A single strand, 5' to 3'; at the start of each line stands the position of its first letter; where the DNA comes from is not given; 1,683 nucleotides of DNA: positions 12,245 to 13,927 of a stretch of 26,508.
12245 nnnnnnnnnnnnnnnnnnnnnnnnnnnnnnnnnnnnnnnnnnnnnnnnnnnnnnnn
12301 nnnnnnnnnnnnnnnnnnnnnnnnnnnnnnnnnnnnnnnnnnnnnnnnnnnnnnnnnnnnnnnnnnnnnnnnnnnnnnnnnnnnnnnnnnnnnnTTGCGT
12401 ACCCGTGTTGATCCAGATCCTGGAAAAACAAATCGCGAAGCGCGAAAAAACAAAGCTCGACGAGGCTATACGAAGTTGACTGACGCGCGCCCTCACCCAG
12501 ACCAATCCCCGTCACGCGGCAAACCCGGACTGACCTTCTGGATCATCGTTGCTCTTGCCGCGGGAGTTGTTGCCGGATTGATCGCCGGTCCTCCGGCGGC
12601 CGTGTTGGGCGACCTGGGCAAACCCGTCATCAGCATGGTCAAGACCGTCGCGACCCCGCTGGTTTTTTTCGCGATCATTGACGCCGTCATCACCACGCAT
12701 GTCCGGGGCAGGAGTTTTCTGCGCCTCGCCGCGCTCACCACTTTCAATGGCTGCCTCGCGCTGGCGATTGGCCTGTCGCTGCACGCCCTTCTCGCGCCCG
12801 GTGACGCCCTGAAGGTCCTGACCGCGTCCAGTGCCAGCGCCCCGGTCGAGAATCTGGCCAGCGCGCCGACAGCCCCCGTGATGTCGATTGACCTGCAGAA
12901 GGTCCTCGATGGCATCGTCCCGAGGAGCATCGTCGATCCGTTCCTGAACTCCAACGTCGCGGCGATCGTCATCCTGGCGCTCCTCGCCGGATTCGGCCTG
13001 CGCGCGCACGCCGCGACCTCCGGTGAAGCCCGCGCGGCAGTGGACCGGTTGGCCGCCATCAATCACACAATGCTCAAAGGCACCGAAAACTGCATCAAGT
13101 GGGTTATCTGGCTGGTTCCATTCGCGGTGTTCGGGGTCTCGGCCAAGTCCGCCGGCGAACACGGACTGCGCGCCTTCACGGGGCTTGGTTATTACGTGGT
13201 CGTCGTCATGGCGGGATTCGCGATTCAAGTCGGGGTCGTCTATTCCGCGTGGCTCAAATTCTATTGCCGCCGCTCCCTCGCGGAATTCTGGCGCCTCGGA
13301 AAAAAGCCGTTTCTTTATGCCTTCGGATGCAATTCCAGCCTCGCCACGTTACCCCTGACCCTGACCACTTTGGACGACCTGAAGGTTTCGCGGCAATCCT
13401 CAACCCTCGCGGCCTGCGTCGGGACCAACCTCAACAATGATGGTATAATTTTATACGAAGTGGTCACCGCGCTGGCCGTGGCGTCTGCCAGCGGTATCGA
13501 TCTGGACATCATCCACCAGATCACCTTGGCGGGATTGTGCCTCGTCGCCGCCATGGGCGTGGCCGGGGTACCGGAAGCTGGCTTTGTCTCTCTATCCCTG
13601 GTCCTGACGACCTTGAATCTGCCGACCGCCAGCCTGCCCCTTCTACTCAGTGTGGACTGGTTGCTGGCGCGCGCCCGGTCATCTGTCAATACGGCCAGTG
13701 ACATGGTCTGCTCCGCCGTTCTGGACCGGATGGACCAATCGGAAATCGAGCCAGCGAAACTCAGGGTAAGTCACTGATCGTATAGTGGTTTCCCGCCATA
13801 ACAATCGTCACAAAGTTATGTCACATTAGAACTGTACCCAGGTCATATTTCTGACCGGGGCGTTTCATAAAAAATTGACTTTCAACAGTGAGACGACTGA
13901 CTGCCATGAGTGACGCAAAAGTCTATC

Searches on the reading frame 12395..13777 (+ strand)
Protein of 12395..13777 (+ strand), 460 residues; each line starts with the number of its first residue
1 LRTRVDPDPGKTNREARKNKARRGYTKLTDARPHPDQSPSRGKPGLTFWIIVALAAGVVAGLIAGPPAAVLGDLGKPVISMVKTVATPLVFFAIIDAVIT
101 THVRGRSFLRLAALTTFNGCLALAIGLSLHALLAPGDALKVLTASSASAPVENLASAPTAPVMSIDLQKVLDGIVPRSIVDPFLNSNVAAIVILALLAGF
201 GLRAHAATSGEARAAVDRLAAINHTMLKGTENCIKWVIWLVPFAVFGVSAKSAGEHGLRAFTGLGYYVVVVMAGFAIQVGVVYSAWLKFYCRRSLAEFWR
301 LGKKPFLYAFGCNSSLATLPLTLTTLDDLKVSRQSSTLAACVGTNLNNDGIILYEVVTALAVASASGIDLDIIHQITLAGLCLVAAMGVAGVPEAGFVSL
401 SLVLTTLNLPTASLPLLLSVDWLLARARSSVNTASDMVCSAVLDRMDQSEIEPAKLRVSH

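Call 7: search_protein_families(library=pfam, proteins=[window:12395-13777:+])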
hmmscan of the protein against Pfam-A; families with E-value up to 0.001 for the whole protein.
window:12395-13777:+ (460 aa): 1 family
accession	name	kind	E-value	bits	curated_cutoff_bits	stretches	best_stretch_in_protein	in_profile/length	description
PF00375.23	SDF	-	8.1e-77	259.3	27.9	1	46-445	1-386/387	Sodium:dicarboxylate symporter family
